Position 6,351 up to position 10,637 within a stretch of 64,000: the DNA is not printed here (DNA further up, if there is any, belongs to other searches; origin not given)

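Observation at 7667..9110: A-domain specificity code reads as glycine (DILQ[V/L]GLIWK)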

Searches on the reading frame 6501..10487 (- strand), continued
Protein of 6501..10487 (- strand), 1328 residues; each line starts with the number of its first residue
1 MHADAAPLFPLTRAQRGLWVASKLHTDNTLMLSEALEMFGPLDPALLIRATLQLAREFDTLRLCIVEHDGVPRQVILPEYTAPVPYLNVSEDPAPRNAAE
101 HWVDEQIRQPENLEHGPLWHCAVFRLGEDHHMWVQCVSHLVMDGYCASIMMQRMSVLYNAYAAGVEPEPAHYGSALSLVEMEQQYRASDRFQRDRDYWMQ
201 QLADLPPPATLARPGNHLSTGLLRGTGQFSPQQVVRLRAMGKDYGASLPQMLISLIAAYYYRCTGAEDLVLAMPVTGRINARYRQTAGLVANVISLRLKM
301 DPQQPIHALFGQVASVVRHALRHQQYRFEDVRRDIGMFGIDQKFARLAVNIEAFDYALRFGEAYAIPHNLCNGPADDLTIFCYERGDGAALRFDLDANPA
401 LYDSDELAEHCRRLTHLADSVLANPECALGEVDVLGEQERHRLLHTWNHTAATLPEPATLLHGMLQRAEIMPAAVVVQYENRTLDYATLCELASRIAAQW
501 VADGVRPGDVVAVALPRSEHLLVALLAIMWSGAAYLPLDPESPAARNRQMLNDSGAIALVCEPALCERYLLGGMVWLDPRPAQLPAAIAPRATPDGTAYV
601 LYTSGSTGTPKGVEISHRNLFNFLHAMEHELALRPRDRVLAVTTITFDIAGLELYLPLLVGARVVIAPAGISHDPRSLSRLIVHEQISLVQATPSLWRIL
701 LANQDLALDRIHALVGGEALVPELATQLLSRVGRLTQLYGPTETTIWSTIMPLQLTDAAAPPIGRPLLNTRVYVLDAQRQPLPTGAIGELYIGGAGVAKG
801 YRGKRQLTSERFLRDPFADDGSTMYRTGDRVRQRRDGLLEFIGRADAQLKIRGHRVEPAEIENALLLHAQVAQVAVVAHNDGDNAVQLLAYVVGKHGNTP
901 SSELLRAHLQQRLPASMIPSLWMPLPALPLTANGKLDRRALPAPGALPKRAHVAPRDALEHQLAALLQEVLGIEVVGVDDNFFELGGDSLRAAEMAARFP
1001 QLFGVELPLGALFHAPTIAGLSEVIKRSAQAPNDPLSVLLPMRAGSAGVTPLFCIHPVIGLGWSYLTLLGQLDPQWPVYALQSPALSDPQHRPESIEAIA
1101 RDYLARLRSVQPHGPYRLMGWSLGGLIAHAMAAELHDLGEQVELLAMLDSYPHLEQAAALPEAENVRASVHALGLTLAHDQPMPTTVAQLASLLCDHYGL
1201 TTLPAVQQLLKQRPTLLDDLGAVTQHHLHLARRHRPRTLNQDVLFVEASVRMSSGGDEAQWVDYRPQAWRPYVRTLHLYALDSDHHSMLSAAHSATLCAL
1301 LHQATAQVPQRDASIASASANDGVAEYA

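Call 12: find_homologous_proteins(query=window:6501-10487:-, max_evalue=1e-50)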
Query window:6501-10487:- (1328 aa): 609 proteins with E <= 1e-50 among 8000 candidates; the best 120 are listed.
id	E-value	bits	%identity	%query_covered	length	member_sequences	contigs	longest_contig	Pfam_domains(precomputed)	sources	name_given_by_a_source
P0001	0.0e+0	2867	95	100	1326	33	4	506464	PF00668.26,PF00550.32,PF00501.35,PF13193.13,PF00975.27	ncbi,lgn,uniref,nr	ncbi:amino acid adenylation domain-containing protein [Xanthomonas sp. WHRI 10064A]|uniref:amino aci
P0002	0.0e+0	2732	89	100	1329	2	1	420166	PF00668.26,PF00550.32,PF00501.35,PF13193.13,PF00975.27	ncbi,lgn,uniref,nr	ncbi:non-ribosomal peptide synthetase [Xanthomonas sp. 3075]|uniref:non-ribosomal peptide synthetase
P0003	0.0e+0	2727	89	100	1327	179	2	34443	PF00668.26,PF00550.32,PF00501.35,PF13193.13,PF00975.27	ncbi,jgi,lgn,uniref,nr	ncbi:amino acid adenylation domain-containing protein [Xanthomonas arboricola]|jgi:enterobactin synt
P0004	0.0e+0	2721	90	100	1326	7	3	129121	PF00668.26,PF00550.32,PF00501.35,PF13193.13,PF00975.27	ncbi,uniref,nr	ncbi:non-ribosomal peptide synthetase [Xanthomonas codiaei]|uniref:Non-ribosomal peptide synthetase 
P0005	0.0e+0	2664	69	70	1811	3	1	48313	PF00668.26,PF00550.32,PF00501.35,PF23562.3,PF13193.13,PF00561.27,PF00975.27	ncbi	-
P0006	0.0e+0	2660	87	100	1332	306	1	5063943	PF00668.26,PF00550.32,PF00501.35,PF13193.13,PF00975.27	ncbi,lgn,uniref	ncbi:amino acid adenylation domain-containing protein [Xanthomonas axonopodis pv. fascicularis]|unir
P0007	0.0e+0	2659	87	100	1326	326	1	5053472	PF00668.26,PF00550.32,PF00501.35,PF13193.13,PF00975.27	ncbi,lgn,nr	nr:non-ribosomal peptide synthetase [Xanthomonas campestris]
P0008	0.0e+0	2619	86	100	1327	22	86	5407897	PF00668.26,PF00550.32,PF00501.35,PF13193.13,PF00975.27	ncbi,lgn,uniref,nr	ncbi:non-ribosomal peptide synthetase [Xanthomonas hortorum pv. vitians]|uniref:Dimodular nonribosom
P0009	0.0e+0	2589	86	100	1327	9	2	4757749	PF00668.26,PF00550.32,PF00501.35,PF13193.13,PF00975.27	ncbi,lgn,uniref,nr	ncbi:amino acid adenylation domain-containing protein [Xanthomonas cucurbitae]|uniref:Amino acid ade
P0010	0.0e+0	2580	85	100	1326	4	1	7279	PF00668.26,PF00550.32,PF00501.35,PF13193.13,PF00975.27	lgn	-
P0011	0.0e+0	2529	84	100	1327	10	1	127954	PF00668.26,PF00550.32,PF00501.35,PF13193.13,PF00975.27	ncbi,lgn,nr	ncbi:amino acid adenylation domain-containing protein [Xanthomonas sp. NCPPB 1067]|nr:non-ribosomal 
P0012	0.0e+0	2525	83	100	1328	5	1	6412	PF00668.26,PF00550.32,PF00501.35,PF13193.13,PF00975.27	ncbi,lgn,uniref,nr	ncbi:non-ribosomal peptide synthetase [Xanthomonas populi]|uniref:Non-ribosomal peptide synthetase n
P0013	0.0e+0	2505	82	100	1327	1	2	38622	PF00668.26,PF00550.32,PF00501.35,PF13193.13,PF00975.27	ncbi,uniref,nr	ncbi:non-ribosomal peptide synthetase [Xanthomonas bromi]|uniref:Non-ribosomal peptide synthetase n=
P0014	0.0e+0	2492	82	100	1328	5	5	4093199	PF00668.26,PF00550.32,PF00501.35,PF13193.13,PF00561.27,PF00975.27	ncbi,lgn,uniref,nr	ncbi:non-ribosomal peptide synthetase [Xanthomonas fragariae]|uniref:non-ribosomal peptide synthetas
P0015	0.0e+0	2176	73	100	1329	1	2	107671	PF00668.26,PF00550.32,PF00501.35,PF13193.13,PF00975.27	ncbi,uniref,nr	ncbi:non-ribosomal peptide synthetase [Xanthomonas maliensis]|uniref:non-ribosomal peptide synthetas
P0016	0.0e+0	1957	66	100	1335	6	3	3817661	PF00668.26,PF00550.32,PF12697.14,PF00501.35,PF13193.13,PF00561.27,PF00975.27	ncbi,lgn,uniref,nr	ncbi:non-ribosomal peptide synthetase [Xanthomonas albilineans]|uniref:non-ribosomal peptide synthet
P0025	0.0e+0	1513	53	98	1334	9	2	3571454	PF00668.26,PF00550.32,PF00501.35,PF13193.13,PF00975.27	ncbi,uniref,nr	ncbi:non-ribosomal peptide synthetase [Xanthomonas albilineans]|uniref:non-ribosomal peptide synthet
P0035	0.0e+0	1358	52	98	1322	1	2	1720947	PF00668.26,PF00550.32,PF00501.35,PF13193.13,PF00561.27,PF00975.27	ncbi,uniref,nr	ncbi:non-ribosomal peptide synthetase [Dyella tabacisoli]|uniref:Amino acid adenylation domain-conta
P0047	0.0e+0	1328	50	98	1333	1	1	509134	PF00668.26,PF00550.32,PF00501.35,PF13193.13,PF00975.27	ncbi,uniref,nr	ncbi:non-ribosomal peptide synthetase [Dyella acidiphila]|uniref:Amino acid adenylation domain-conta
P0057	0.0e+0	1302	49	99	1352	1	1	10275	PF00668.26,PF00550.32,PF00501.35,PF13193.13,PF00975.27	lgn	-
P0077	0.0e+0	1275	49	98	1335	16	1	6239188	PF00668.26,PF00550.32,PF00501.35,PF13193.13,PF00975.27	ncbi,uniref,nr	ncbi:non-ribosomal peptide synthetase [Lysobacter capsici]|uniref:non-ribosomal peptide synthetase n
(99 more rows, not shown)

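Call 31: find_encoding_contigs(protein=window:6501-10487:-, flank=10000, max_places=3)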
Protein window:6501-10487:- (1328 aa): 1 contig read that carries it; 1 place shown.
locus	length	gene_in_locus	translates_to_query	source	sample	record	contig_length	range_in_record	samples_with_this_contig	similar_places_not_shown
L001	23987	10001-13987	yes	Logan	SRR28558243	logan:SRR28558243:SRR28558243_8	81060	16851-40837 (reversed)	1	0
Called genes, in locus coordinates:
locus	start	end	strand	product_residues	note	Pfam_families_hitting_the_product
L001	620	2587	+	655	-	PF02838:Glyco_hydro_20b, PF07555:NAGidase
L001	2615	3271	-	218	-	PF01163:RIO1 (weak)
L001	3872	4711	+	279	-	-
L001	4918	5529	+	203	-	PF14470:bPH_3, PF09851:SHOCT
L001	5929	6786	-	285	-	PF17284:Spermine_synt_N, PF01564:Spermine_synth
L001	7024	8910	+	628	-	PF02784:Orn_Arg_deC_N, PF17810:Arg_decarb_HB, PF17944:Arg_decarbox_C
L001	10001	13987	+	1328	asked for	PF00668:Condensation, PF00501:AMP-binding, PF13193:AMP-binding_C, PF00550:PP-binding, PF00975:Thioesterase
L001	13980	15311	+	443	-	PF03033:Glyco_transf_28, PF06722:EryCIII-like_C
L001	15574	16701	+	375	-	PF01757:Acyl_transf_3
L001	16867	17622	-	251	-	PF00106:adh_short, PF08659:KR, PF13561:adh_short_C2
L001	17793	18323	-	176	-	-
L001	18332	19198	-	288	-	-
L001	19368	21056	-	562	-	PF03485:Arg_tRNA_synt_N, PF00750:tRNA-synt_1d, PF00133:tRNA-synt_1 (faint), PF01406:tRNA-synt_1e (faint), PF05746:DALR_1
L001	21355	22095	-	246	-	PF20582:UPF0758_N, PF04002:RadC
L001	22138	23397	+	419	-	PF02441:Flavoprotein, PF04127:DFP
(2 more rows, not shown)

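Call 35: find_encoding_contigs(protein=P0077, flank=8000, max_places=1)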
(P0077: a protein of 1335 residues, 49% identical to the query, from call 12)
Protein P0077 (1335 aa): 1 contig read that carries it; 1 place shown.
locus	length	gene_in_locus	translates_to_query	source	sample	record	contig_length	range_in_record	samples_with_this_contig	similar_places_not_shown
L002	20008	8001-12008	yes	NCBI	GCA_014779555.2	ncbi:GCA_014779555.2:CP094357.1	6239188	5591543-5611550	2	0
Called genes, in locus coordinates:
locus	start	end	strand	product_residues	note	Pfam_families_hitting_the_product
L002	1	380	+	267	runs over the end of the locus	-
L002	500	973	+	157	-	PF12973:Cupin_7, PF07883:Cupin_2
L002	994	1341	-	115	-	PF01022:HTH_5 (weak), PF12802:MarR_2 (weak), PF12840:HTH_20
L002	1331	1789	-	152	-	PF10604:Polyketide_cyc2 (faint), PF08327:AHSA1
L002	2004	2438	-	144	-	-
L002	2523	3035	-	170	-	-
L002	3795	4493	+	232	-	PF00072:Response_reg, PF00486:Trans_reg_C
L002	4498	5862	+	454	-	PF00672:HAMP (weak), PF00512:HisKA (weak), PF02518:HATPase_c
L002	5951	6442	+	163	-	PF07719:TPR_2 (faint)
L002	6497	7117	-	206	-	PF00440:TetR_N, PF17918:TetR_C_15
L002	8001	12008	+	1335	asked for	PF00668:Condensation, PF00501:AMP-binding, PF13193:AMP-binding_C, PF00550:PP-binding, PF00975:Thioesterase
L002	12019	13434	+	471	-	PF03033:Glyco_transf_28, PF00201:UDPGT, PF06722:EryCIII-like_C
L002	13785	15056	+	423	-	PF01734:Patatin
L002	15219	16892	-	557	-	PF08019:EptA_B_N, PF00884:Sulfatase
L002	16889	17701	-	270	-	PF01569:PAP2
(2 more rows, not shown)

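Call 36: find_encoding_contigs(protein=P0035, flank=8000, max_places=1)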
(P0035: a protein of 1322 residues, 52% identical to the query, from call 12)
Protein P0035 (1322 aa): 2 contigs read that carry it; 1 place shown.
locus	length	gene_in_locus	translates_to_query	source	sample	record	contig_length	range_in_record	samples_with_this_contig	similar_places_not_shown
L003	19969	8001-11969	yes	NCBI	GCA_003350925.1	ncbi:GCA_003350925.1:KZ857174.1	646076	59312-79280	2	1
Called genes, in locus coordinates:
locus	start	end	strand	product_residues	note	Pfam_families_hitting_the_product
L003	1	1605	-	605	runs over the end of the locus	PF03600:CitMHS, PF02080:TrkA_C, PF00939:Na_sulph_symp, PF03600:CitMHS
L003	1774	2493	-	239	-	PF02390:Methyltransf_4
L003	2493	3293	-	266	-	PF05690:ThiG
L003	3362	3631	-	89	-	PF02597:ThiS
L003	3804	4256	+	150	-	PF05618:RimB-like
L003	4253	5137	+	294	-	PF18030:Rimk_N, PF14397:ATPgrasp_ST (faint), PF02655:ATP-grasp_3, PF08443:RimK, PF02955:GSH-S_ATP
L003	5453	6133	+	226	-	PF00072:Response_reg, PF00486:Trans_reg_C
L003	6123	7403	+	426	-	PF00512:HisKA, PF02518:HATPase_c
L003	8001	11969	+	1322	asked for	PF00668:Condensation, PF00501:AMP-binding, PF13193:AMP-binding_C, PF00550:PP-binding, PF00561:Abhydrolase_1 (weak), PF00975:Thioesterase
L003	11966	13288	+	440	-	PF03033:Glyco_transf_28, PF00201:UDPGT (faint), PF06722:EryCIII-like_C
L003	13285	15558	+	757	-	PF01804:Penicil_amidase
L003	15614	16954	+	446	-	PF00668:Condensation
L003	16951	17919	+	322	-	PF00535:Glycos_transf_2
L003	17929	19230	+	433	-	PF00668:Condensation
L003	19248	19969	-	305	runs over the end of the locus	PF01063:Aminotran_4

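Call 37: find_encoding_contigs(protein=P0016, flank=8000, max_places=1)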
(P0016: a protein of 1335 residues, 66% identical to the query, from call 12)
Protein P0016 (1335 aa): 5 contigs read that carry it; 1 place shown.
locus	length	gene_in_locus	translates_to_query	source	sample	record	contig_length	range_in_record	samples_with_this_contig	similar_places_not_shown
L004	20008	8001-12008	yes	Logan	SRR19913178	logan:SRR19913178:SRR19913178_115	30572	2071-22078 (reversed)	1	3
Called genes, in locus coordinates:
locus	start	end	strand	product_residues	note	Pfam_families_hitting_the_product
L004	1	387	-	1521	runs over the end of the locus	PF13086:AAA_11 (weak), PF13245:AAA_19 (faint), PF13604:AAA_30 (weak), PF13086:AAA_11 (weak), PF13087:AAA_12, PF18741:MTES_1575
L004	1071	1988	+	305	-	PF00561:Abhydrolase_1, PF12697:Abhydrolase_6, PF12146:Hydrolase_4 (faint)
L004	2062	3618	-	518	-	PF13541:ChlI, PF00158:Sigma54_activat (faint), PF00493:MCM, PF01078:Mg_chelatase, PF07728:AAA_5, PF13335:Mg_chelatase_C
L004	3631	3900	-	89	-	PF04380:BMFP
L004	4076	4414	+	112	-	PF00543:P-II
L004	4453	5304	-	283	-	PF17284:Spermine_synt_N, PF01564:Spermine_synth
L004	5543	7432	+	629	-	PF02784:Orn_Arg_deC_N, PF17810:Arg_decarb_HB, PF17944:Arg_decarbox_C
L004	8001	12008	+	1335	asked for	PF00668:Condensation, PF00501:AMP-binding, PF13193:AMP-binding_C, PF00550:PP-binding, PF00561:Abhydrolase_1 (weak), PF00975:Thioesterase, PF12697:Abhydrolase_6 (weak)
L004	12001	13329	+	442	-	PF03033:Glyco_transf_28, PF06722:EryCIII-like_C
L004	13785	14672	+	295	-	-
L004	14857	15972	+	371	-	PF01757:Acyl_transf_3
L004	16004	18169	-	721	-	PF07715:Plug, PF00593:TonB_dep_Rec_b-barrel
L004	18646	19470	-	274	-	PF00106:adh_short, PF08659:KR, PF13561:adh_short_C2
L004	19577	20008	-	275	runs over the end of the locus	PF05036:SPOR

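Call 38: find_encoding_contigs(protein=P0025, flank=8000, max_places=1)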
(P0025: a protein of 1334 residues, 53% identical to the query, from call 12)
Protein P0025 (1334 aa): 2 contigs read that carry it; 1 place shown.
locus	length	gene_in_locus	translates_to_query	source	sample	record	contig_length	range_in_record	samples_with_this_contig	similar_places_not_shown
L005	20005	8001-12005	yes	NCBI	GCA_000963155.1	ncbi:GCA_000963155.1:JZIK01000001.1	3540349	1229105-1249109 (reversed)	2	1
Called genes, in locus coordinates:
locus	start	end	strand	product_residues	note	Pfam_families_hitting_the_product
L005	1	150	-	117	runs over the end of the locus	PF04977:DivIC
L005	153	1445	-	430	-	PF03952:Enolase_N, PF00113:Enolase_C, PF13378:MR_MLE_C (weak), PF07476:MAAL_C (weak)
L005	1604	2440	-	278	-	PF00793:DAHP_synth_1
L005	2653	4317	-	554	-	PF06418:CTP_synth_N, PF00117:GATase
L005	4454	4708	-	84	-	-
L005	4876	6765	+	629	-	PF02518:HATPase_c, PF00204:DNA_gyraseB, PF01751:Toprim, PF00986:DNA_gyraseB_C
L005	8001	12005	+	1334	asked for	PF00668:Condensation, PF00501:AMP-binding, PF13193:AMP-binding_C, PF00550:PP-binding, PF00975:Thioesterase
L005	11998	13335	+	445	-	PF03033:Glyco_transf_28, PF06722:EryCIII-like_C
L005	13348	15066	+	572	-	PF00450:Peptidase_S10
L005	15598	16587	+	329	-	PF00990:GGDEF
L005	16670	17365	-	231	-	PF13441:Gly-zipper_YMGG, PF13436:Gly-zipper_OmpA (faint), PF13488:Gly-zipper_Omp, PF00691:OmpA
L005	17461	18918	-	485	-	PF03007:WS_DGAT_cat, PF06974:WS_DGAT_C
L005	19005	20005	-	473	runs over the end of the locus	PF00875:DNA_photolyase, PF03441:FAD_binding_7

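Call 45: search_protein_families(library=ncbifam, proteins=[window:6501-10487:-], max_evalue=0.00001)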
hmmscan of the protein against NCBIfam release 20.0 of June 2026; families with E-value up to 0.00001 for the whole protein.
window:6501-10487:- (1328 aa): 104 families (the best 25 are shown)
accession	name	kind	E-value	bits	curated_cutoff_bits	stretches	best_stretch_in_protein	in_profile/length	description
NF038078.1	NRPS_MxcG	equivalog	3.8e-212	707.1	2300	1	9-1032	5-1048/1442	myxochelin non-ribosomal peptide synthetase MxcG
NF007605.2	PRK10252.1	equivalog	5.4e-191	637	2400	1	9-1168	4-1184/1292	enterobactin non-ribosomal peptide synthetase EntF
NF004282.0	PRK05691.1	subfamily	2.7e-178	594.6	4090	1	9-1031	676-1711/4334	non-ribosomal peptide synthase/polyketide synthase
NF041803.1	NRPS_SolG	exception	1.3e-132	443.6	2200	1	184-1023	283-1153/1163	solanimycin non-ribosomal peptide synthetase SolG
TIGR01733.1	AA-adenyl-dom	subfamily_domain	7.4e-121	403.8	317.4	1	486-876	2-409/409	amino acid adenylation domain-containing protein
NF047350.1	aureusi_NRPS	equivalog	8.6e-119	397.7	2500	1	50-1030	39-980/2373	aureusimine non-ribosomal peptide synthetase AusA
NF003417.0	PRK04813.1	subfamily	2.9e-69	233.9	476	1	461-941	6-499/505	D-alanine--poly(phosphoribitol) ligase subunit DltA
TIGR01734.1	D-ala-DACP-lig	equivalog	2.6e-68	230.8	559.85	1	460-941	2-498/504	D-alanine--poly(phosphoribitol) ligase subunit DltA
NF004837.0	PRK06187.1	subfamily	1.4e-64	218.2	476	2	586-941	161-518/531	long-chain-fatty-acid--CoA ligase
TIGR03098.1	ligase_PEP_1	hypoth_equivalog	1.2e-63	215.4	592.35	2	585-941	153-514/517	acyl-CoA ligase (AMP-forming), exosortase A system-associated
TIGR03443.1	alpha_am_amid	equivalog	4.3e-61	206.6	1030.1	4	594-820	414-654/1390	L-aminoadipate-semialdehyde dehydrogenase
NF004822.0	PRK06178.1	equivalog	8.5e-47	160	782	2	588-941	206-563/571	acyl-CoA synthetase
NF005858.0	PRK07787.1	subfamily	7.6e-45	153.2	575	1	474-941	17-468/471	acyl-CoA synthetase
NF004511.1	PRK05852.1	equivalog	2.1e-44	152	650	1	473-941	16-500/505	FadD7 family fatty acid--CoA ligase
NF006181.0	PRK08314.1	subfamily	3.9e-44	150.8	705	2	589-941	198-550/563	long-chain-fatty-acid--CoA ligase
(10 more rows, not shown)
